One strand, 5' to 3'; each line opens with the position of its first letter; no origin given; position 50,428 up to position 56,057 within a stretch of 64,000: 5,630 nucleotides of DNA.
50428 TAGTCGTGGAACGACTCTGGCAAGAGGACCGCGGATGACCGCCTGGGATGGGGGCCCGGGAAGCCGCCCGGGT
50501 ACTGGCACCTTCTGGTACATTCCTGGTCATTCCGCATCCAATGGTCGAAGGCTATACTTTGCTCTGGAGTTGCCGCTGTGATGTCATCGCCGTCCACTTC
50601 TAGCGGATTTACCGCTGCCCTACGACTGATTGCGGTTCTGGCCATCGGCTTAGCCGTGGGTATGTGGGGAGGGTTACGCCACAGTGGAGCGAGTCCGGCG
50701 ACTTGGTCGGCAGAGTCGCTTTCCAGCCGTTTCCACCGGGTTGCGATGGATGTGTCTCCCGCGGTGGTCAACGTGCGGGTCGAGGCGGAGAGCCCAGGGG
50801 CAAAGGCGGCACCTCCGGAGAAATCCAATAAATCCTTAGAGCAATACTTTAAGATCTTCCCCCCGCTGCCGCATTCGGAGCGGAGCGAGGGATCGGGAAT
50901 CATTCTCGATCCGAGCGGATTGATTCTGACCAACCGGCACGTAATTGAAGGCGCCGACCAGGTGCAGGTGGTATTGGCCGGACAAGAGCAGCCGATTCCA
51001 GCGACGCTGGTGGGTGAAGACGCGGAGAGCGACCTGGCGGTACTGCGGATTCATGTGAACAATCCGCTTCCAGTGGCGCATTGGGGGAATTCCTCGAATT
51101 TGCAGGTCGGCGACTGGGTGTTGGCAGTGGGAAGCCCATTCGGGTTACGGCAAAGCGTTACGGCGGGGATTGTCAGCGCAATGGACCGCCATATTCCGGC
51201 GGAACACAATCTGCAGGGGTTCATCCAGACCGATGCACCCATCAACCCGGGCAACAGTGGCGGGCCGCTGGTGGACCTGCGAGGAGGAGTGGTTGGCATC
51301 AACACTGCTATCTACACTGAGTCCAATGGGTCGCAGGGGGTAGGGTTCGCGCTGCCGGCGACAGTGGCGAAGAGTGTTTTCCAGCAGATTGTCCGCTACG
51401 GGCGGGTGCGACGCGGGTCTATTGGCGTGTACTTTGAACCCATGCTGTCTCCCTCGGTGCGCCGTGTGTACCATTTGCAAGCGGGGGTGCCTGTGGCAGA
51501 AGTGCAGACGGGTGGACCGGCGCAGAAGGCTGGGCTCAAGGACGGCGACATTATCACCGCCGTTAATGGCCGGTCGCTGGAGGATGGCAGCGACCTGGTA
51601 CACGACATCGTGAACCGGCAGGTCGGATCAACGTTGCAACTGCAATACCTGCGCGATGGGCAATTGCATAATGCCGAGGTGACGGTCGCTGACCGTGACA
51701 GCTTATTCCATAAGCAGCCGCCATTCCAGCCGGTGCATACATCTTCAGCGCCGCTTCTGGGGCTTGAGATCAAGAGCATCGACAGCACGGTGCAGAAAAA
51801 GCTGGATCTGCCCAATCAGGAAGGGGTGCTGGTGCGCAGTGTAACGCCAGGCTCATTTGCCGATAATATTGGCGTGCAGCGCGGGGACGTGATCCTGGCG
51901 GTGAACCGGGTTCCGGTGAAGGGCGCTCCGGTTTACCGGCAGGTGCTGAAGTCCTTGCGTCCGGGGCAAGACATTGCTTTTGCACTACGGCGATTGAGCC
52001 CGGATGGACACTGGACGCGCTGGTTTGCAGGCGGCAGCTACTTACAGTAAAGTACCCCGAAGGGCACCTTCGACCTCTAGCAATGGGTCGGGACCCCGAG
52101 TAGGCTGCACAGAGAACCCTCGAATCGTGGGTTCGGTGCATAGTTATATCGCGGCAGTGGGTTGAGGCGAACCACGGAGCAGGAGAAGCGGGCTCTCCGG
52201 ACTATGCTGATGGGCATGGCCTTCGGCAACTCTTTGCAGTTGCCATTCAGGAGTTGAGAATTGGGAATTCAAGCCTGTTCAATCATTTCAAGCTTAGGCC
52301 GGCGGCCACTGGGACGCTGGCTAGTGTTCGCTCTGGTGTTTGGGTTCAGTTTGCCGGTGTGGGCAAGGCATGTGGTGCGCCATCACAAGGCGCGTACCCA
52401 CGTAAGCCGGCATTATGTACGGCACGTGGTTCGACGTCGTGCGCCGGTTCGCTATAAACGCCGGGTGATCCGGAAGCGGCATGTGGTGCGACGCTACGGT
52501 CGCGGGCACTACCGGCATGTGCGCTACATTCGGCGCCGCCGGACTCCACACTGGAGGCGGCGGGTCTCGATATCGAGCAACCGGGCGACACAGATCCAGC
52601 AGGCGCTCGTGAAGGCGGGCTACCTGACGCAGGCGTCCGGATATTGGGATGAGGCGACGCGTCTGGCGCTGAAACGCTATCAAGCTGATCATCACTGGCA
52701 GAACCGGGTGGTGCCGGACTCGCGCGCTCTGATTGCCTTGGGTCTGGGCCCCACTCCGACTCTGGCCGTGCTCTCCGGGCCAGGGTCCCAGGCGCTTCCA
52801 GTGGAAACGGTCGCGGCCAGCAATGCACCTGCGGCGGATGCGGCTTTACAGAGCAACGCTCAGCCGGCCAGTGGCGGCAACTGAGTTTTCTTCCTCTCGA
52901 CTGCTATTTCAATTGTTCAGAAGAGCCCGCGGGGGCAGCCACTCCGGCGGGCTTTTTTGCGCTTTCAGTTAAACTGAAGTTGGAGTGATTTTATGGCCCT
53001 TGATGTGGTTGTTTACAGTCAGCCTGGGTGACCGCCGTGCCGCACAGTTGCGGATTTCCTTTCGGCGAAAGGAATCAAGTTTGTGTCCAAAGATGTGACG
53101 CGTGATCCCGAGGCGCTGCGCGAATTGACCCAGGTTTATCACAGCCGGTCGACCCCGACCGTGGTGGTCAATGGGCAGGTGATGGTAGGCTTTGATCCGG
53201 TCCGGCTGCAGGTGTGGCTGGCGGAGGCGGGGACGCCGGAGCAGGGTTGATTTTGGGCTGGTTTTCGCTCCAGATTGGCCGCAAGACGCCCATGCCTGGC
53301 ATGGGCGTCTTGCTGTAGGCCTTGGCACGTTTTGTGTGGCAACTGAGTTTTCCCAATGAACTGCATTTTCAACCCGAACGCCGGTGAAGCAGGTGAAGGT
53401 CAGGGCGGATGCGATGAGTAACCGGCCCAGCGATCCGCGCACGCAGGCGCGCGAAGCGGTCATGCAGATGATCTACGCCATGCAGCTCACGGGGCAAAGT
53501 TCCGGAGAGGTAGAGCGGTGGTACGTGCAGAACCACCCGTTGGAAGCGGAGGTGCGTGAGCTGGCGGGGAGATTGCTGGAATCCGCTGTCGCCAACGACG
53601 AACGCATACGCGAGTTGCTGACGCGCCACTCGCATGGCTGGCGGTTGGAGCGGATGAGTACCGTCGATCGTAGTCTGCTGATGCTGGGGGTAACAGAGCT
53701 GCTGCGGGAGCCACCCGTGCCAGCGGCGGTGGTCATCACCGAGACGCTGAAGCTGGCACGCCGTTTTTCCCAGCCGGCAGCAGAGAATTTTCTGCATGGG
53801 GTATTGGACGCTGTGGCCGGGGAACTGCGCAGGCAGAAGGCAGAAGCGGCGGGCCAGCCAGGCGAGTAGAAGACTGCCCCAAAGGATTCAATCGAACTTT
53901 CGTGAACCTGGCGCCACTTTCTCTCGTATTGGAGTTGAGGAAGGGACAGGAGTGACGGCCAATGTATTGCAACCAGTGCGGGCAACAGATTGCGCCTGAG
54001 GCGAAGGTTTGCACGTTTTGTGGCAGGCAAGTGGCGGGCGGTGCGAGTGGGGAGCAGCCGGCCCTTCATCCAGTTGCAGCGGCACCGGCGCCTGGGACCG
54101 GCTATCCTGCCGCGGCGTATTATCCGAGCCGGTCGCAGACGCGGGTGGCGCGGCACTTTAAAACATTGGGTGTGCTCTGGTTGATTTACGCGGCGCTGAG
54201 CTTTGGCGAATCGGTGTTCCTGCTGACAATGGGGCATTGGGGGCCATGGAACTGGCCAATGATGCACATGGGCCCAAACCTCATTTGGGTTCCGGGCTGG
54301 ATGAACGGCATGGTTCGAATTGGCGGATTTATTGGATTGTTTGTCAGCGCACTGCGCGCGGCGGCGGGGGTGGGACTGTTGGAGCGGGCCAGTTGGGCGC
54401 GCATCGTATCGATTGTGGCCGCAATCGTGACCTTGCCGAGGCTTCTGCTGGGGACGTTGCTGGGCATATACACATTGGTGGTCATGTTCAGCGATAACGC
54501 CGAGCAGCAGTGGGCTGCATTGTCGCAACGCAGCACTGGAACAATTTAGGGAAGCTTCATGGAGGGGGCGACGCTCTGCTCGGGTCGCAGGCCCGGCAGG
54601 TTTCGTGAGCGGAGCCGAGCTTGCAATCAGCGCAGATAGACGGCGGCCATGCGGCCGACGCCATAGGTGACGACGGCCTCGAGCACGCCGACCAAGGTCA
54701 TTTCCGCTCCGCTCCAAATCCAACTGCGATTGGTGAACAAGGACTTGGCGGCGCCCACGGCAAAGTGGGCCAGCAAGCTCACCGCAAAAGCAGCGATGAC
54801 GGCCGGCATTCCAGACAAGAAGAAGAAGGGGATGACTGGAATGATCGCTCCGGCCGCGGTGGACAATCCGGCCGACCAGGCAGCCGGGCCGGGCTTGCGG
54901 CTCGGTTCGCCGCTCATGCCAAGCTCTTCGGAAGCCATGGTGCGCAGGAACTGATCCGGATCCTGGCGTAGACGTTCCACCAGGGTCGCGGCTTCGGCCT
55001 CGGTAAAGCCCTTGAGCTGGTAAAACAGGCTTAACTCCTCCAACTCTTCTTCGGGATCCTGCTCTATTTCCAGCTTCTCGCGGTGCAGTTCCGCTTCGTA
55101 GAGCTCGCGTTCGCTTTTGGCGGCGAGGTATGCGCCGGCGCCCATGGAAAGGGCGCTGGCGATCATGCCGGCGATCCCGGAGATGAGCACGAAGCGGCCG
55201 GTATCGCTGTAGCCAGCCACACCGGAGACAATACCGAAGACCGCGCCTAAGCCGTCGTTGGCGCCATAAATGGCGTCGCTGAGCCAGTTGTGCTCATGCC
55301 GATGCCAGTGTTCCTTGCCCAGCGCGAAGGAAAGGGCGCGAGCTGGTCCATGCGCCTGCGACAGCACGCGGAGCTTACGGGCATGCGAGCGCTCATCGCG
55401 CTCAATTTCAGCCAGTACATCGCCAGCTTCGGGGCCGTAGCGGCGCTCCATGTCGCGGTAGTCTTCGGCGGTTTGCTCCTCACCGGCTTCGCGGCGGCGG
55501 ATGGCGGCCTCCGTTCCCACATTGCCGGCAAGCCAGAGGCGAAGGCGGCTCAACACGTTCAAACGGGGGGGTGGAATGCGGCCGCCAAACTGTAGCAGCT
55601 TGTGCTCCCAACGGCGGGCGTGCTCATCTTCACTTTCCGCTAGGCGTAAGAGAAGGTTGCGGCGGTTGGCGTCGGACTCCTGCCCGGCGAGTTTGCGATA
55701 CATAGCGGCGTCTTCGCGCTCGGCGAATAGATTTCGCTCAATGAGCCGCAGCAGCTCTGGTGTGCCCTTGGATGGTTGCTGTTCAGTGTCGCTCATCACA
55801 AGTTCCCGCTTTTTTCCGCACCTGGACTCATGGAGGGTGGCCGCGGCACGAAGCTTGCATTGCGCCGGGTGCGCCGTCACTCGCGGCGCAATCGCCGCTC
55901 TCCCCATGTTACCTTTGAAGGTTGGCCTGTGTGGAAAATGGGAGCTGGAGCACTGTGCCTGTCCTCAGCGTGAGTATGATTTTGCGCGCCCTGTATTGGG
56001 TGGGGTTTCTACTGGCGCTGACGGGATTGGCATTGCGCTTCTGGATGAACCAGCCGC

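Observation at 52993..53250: Unlisted selenoprotein candidate: glutaredoxin-like gene with UGA at the first active-site Cys (G-U-P-P-C) and a SECIS-like hairpin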

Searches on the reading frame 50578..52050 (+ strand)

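Call 52: search_protein_families(library=pfam, proteins=[window:50578-52050:+], max_evalue=0.0001)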
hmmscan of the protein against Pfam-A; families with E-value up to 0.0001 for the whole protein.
window:50578-52050:+ (490 aa): 6 families
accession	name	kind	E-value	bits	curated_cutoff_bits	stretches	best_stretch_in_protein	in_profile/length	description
PF13365.12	Trypsin_2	-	1.3e-33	117.2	27.6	1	105-241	1-144/144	Trypsin-like peptidase domain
PF13180.12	PDZ_2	-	5e-27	94.4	27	2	281-370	2-80/80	PDZ domain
PF00595.29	PDZ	-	2.3e-22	79.6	23.2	2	301-356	24-79/81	PDZ domain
PF17820.7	PDZ_6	-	8.5e-21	73.9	27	2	306-340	2-36/54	PDZ domain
PF00089.32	Trypsin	-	1.7e-15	57.9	20.6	1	106-262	28-214/220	Trypsin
PF14685.13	PDZ_Tricorn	-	2e-06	28.1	25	0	310-370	28-88/88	Tricorn protease PDZ domain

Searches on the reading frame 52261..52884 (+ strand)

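Call 52: search_protein_families(library=pfam, proteins=[window:52261-52884:+], max_evalue=0.0001)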
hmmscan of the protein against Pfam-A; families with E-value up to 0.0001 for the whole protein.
window:52261-52884:+ (207 aa): 1 family
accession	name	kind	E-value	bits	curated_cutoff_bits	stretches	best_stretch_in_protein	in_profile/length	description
PF01471.23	PG_binding_1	-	2.4e-06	28.1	23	1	108-145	4-42/57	Putative peptidoglycan binding domain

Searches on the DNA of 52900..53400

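Call 73: search_rna_families(source=window, start=52900, end=53400, threshold=evalue, max_evalue=1)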
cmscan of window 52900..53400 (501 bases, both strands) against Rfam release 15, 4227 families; matches with E-value up to 1: 1.
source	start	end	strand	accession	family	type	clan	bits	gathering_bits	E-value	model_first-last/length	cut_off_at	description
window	53280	53314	+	RF04068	mir-3927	Gene; miRNA;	-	24.9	90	0.035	1-85/85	no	mir-3927 microRNA precursor family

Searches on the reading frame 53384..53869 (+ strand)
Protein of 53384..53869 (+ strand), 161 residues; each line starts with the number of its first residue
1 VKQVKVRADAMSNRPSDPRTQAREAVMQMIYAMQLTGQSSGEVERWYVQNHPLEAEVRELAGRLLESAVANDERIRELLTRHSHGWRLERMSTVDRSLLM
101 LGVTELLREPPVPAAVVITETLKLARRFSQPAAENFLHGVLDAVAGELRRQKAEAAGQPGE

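Call 11: find_encoding_contigs(protein=window:53384-53869:+, flank=3000, max_places=6)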
Protein window:53384-53869:+ (161 aa): no gene with exactly this product is on record in the collection.

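Call 52: search_protein_families(library=pfam, proteins=[window:53384-53869:+], max_evalue=0.0001)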
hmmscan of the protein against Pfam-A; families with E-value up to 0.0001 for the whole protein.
window:53384-53869:+ (161 aa): 1 family
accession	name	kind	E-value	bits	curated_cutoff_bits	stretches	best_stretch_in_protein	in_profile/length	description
PF01029.23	NusB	-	6.2e-27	95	23.1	1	21-145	2-132/133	NusB family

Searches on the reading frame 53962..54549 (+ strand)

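Call 52: search_protein_families(library=pfam, proteins=[window:53962-54549:+], max_evalue=0.0001)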
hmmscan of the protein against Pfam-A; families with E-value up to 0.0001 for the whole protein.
window:53962-54549:+ (195 aa): 1 family
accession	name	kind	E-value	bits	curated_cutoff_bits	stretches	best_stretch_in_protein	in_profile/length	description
PF13240.11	Zn_Ribbon_1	-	7e-06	26.1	25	1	2-23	1-22/23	zinc-ribbon domain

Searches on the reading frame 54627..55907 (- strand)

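Call 52: search_protein_families(library=pfam, proteins=[window:54627-55907:-], max_evalue=0.0001)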
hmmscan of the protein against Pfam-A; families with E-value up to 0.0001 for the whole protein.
window:54627-55907:- (426 aa): 2 families
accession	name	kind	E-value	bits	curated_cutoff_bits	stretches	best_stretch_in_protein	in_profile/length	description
PF01988.24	VIT1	-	2.6e-66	223.9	28.1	1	209-419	1-214/214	VIT family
PF02915.23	Rubrerythrin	-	4.3e-07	30.8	22.8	1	56-182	3-136/137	Rubrerythrin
